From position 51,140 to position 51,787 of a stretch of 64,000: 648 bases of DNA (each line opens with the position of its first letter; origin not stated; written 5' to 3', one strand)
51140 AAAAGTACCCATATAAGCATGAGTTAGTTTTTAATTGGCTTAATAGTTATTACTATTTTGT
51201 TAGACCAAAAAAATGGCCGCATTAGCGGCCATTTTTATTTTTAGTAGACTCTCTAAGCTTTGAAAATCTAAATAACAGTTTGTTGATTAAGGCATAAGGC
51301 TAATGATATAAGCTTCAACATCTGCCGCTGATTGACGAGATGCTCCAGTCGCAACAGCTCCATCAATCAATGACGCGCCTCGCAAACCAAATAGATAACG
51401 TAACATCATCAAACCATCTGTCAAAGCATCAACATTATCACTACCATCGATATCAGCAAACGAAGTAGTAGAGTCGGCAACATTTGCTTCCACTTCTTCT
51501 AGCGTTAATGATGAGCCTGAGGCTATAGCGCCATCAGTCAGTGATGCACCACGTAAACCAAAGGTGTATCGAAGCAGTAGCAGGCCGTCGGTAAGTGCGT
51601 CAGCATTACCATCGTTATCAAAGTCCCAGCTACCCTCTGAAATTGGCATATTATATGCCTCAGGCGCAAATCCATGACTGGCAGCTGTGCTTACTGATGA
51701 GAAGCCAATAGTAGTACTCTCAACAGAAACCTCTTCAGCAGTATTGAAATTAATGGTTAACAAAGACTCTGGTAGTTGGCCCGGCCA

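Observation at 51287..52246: Cohesin-like and dockerin-like modules in one secreted protein of a Gram-negative aerobe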

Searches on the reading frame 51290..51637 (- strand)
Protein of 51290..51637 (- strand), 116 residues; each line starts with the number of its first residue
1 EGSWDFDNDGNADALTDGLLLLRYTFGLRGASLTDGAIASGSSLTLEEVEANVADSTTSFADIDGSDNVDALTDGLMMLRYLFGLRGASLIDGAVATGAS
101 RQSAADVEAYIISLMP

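Call 5: search_protein_families(library=pfam, proteins=[window:51290-51631:-], max_evalue=10)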
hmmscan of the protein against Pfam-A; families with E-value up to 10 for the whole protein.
seq(114 aa): 1 family
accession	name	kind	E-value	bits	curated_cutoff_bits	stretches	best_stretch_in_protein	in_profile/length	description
PF00404.24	Dockerin_1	-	1.1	10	22.9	1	60-105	3-38/57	Dockerin type I domain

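Call 31: predict_structure(alignment_id=A2)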
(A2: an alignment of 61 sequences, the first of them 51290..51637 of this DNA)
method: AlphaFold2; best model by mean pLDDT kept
length: 116 residues; sequences in the alignment: 61
mean_pLDDT: 97.5   pTM: 0.89
mean pLDDT of the five models: 97.5, 97.3, 97.1, 97.0, 96.6
residues with pLDDT >= 90: 114; 70-90: 1; 50-70: 1; < 50: 0
segments of 3 or more residues with pLDDT < 50: none
pLDDT, mean of each block of 10 residues (from residue 1): 93 98 99 97 97 98 98 98 98 97 98 97
secondary structure, 60 per line:
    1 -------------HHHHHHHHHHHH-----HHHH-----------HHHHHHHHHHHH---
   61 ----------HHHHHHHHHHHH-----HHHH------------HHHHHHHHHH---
elements in order: H14-25 H31-34 H46-57 H71-82 H88-91 H104-113

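Call 33: fold_search(model_id=the predicted structure, library=pdb)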
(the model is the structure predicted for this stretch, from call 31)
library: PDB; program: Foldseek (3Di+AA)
matches with E <= 10: 66; with E <= 0.001: 0
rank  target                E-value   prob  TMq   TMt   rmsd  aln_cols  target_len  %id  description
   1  7bp3_A                1.0e+00  0.02  0.16  0.08  15.0       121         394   16  Cryo-EM structure of the human MCT2 (released 2020-06-03)
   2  7m5i_A                1.1e+00  0.04  0.24  0.19  13.4       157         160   13  Endolysin from Escherichia coli O157:H7 phage FAHEc1 (released 2021-08-04)
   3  3ne6_A                2.7e+00  0.03  0.23  0.04  11.6       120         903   10  RB69 DNA Polymerase (S565G/Y567A) Ternary Complex with dCTP Opposite dG (released 2011-01-26)
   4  6wia_A                2.9e+00  0.01  0.19  0.08  15.1       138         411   12  CRYSTAL STRUCTURE OF HUMAN PROTECTIVE PROTEIN/CATHEPSIN A, DFP-INHIBITED (AGED) (released 2020-04-29)
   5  2yda_A                3.3e+00  0.06  0.30  0.15   4.4        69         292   12  Sulfolobus sulfataricus 2-keto-3-deoxygluconate aldolase Y103F,Y130F, A198F variant (released 2012-03-28)
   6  4at7_B                3.5e+00  0.01  0.22  0.11  11.2       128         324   18  Crystal structure of the NF90-NF45 dimerisation domain complex (released 2012-08-01)
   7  2r94_D                3.8e+00  0.03  0.32  0.17   7.4       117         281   12  Crystal Structure of KD(P)GA from T.tenax (released 2008-03-18)
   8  7t9n_R                3.8e+00  0.01  0.15  0.06  12.2        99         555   13  M22 Agonist Autoantibody bound to Human Thyrotropin receptor in complex with miniGs399 (composite structure) (released 2022-08-03)
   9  2is5_A                4.6e+00  0.01  0.20  0.16   9.2       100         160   14  Crystal structure of 3 residues truncated version of protein NMB1012 from Neisseria meningitides (released 2006-11-14)
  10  7wnh_B                4.9e+00  0.02  0.26  0.13  10.2       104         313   12  Crystal structure of Nurr1 binding to NBRE (released 2023-01-25)
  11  1w37_A                5.3e+00  0.02  0.27  0.14   9.3       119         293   13  2-keto-3-deoxygluconate(KDG) aldolase of Sulfolobus solfataricus (released 2004-09-02)
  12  7wz3_D                5.3e+00  0.01  0.25  0.09   8.7       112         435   13  Cryo-EM structure of human TRiC-tubulin-S1 state (released 2023-02-22)
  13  8i2g_R                5.3e+00  0.01  0.15  0.06  12.1        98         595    8  FSHR-Follicle stimulating hormone-compound 716340-Gs complex (released 2023-03-29)
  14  7z8b_C                5.3e+00  0.01  0.19  0.04  13.3       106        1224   14  Structure of CRL7FBXW8 reveals coupling with CUL1-RBX1/ROC1 for multi-cullin-RING E3-catalyzed ubiquitin ligation (released 2022-08-24)
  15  6kgd_B                5.7e+00  0.07  0.33  0.58   4.8        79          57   15  Crystal structure of CaDoc0917(R49D)-CaCohA2 complex at pH 8.0 (released 2020-07-08)
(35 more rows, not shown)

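Call 43: search_solved_structures(query=A4, max_evalue=10, show_alignments=5)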
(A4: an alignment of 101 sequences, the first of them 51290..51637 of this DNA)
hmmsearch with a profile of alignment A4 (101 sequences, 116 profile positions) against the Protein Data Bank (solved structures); distinct sequences matched with E-value up to 10: 127 (the best 60 are shown).
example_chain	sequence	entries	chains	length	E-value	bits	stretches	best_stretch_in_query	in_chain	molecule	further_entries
1ohz_B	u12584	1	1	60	0.021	18.1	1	46-83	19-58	ENDO-1,4-BETA-XYLANASE Y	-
2ccl_B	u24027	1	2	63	0.025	17.8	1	44-83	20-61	ENDO-1,4-BETA-XYLANASE Y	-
8xji_L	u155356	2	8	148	0.068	16.4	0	49-69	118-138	Calmodulin-1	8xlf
6jii_C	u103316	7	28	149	0.07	16.4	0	49-69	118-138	Calmodulin-1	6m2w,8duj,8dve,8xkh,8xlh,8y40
9u9d_A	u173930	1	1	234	0.16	15.3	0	50-69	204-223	Myosin light chain kinase, smooth muscle, deglutamylated form,Green fluorescent protein,Ca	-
9mxd_A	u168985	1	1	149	0.16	15.2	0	49-69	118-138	Calmodulin-1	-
8k9z_B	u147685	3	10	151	0.16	15.2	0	50-69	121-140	Calmodulin-2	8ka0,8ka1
5i0i_E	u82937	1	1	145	0.17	15.2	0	49-69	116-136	Calmodulin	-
8bd2_A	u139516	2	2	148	0.17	15.1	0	49-69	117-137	Calmodulin-3 | Calmodulin-1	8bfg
6daf_A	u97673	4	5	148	0.18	15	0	50-69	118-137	Calmodulin-1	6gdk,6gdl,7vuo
9eio_E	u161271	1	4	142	0.19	15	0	49-69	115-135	Calmodulin-1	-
9zrr_E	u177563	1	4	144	0.19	15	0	49-69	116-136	Calmodulin-1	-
3ewt_A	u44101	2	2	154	0.2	15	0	49-69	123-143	Calmodulin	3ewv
2ix7_A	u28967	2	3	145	0.2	14.9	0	49-69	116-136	CALMODULIN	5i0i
5oeo_A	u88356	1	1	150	0.2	14.9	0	50-69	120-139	Calmodulin-1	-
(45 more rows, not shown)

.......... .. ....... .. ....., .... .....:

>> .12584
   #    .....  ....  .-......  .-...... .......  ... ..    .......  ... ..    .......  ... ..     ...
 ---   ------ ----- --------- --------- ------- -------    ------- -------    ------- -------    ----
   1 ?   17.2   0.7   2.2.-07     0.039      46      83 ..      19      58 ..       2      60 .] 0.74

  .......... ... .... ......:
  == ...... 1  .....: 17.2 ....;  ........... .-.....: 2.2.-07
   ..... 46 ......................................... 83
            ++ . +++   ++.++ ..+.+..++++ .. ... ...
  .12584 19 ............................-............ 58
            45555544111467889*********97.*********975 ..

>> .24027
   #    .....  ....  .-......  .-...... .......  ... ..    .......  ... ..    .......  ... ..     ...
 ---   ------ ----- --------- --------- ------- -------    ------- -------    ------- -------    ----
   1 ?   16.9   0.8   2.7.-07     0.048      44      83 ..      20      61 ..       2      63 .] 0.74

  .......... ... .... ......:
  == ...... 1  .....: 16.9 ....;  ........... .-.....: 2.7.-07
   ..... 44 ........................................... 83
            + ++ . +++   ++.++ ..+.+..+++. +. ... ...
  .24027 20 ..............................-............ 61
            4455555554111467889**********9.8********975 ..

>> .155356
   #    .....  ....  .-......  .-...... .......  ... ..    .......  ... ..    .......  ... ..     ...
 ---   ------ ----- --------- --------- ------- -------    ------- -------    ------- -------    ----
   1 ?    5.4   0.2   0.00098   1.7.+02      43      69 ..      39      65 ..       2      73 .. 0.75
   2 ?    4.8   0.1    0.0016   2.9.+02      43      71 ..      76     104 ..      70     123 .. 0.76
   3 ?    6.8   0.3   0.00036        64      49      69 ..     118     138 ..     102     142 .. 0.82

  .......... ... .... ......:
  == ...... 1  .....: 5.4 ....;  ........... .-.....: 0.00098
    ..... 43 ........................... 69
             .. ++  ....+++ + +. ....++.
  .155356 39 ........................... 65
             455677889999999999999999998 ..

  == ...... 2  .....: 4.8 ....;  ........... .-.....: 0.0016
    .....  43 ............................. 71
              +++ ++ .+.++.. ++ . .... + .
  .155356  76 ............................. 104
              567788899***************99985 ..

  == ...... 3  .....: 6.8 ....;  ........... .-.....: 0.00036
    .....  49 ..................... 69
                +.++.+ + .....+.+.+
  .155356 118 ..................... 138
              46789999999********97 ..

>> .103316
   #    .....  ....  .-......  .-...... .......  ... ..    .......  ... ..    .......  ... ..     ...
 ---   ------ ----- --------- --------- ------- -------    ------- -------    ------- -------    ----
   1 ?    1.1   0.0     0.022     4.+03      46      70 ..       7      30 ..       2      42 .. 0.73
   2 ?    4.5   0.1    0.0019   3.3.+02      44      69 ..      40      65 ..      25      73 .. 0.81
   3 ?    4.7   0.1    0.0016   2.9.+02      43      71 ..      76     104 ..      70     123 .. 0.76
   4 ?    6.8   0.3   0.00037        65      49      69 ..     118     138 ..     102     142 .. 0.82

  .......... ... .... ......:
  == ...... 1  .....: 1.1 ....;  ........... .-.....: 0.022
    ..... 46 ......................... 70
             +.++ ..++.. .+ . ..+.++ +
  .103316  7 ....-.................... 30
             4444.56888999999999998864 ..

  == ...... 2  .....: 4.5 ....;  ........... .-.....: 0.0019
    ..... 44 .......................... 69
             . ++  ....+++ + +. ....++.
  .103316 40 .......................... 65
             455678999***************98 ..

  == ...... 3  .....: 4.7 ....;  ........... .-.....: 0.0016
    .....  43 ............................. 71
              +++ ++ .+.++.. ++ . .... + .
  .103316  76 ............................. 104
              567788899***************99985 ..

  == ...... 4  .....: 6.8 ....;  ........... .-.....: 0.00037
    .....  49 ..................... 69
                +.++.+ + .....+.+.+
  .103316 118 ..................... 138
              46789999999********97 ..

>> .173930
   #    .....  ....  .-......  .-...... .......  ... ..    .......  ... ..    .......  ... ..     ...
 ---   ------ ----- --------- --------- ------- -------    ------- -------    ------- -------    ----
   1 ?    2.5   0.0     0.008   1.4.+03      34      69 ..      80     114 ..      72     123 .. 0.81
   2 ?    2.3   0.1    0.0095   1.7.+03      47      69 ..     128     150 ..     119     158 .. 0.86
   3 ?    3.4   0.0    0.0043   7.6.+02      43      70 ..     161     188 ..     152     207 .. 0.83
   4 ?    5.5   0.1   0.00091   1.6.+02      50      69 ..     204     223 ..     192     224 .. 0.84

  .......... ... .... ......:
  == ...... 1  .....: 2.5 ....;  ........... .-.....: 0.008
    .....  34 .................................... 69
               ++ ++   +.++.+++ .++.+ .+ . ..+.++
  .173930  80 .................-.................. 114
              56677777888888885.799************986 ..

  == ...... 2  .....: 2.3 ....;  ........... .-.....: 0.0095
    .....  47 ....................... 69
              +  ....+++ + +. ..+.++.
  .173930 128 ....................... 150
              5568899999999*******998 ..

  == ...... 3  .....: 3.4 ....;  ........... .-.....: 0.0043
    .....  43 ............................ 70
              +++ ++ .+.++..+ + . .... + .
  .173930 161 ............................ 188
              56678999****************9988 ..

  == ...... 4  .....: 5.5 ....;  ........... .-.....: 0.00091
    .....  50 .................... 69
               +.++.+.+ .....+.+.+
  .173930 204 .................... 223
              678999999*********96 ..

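Call 44: search_protein_families(library=pfam, alignment_id=A4, max_evalue=1)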
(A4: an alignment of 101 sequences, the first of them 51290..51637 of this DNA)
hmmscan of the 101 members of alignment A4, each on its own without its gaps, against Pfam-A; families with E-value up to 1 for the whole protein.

A. member 1, window:51290-51637:- (116 aa): 1 family
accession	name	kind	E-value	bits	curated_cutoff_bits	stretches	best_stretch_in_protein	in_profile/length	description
PF00404.24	Dockerin_1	-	0.049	14.3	22.9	0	62-107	3-38/57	Dockerin type I domain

B. families by the number of members that match (of 101 scanned): 35 families (the first 25 are shown)
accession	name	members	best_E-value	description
PF00404.24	Dockerin_1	80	4.9e-05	Dockerin type I domain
PF00036.39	EF-hand_1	41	0.0007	EF hand domain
PF13517.12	FG-GAP_3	35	0.00054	FG-GAP-like repeat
PF13405.12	EF-hand_6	11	0.013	EF-hand domain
PF13202.12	EF-hand_5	9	0.0009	EF hand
PF07308.18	DUF1456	9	0.0074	Protein of unknown function (DUF1456)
PF01839.29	FG-GAP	9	0.011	FG-GAP repeat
PF23177.1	bHLH_IRO3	5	0.049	Iron-related transcription factor 3 bHLH domain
PF10049.14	DUF2283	4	0.066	Protein of unknown function (DUF2283)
PF12620.13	DUF3778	3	0.0084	Protein of unknown function (DUF3778)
PF20615.3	DUF6802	3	0.028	Family of unknown function (DUF6802)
PF08502.15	LeuA_dimer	3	0.058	LeuA allosteric (dimerisation) domain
PF13631.11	Cytochrom_B_N_2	3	0.35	Cytochrome b(N-terminal)/b6/petB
PF13499.12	EF-hand_7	2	0.025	EF-hand domain pair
PF25578.1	EF-hand_STIM1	2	0.028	Stromal interaction molecule 1-like, EF-hand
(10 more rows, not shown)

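Call 58: search_protein_representatives(protein=window:51290-51637:-)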
Query: 116 residues. Proteins with E-value up to 0.001 (for the whole library): 4936; up to 1e-10: 2735; up to 1e-30: 139. The best 150 are listed.
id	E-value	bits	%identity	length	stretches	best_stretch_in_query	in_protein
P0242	1.7e-55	201.9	51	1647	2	2-116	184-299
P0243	2.0e-50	185.6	50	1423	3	2-116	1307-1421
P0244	1.5e-49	182.8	83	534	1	2-116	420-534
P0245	2.9e-48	178.6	81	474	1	2-116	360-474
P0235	4.3e-45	168.4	77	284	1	2-116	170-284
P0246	1.6e-43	163.4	56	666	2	3-116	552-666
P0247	1.5e-42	160.3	74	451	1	2-116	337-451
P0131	8.1e-42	157.9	74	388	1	2-116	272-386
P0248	4.1e-41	155.6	57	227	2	2-116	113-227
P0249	1.2e-40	154.1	74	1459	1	2-116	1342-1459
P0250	1.6e-40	153.8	41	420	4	3-111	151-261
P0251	1.9e-40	153.5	71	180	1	2-116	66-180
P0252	3.5e-40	152.6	53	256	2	5-116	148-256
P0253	1.1e-39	151.1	70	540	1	2-116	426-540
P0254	1.1e-39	151.0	72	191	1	2-116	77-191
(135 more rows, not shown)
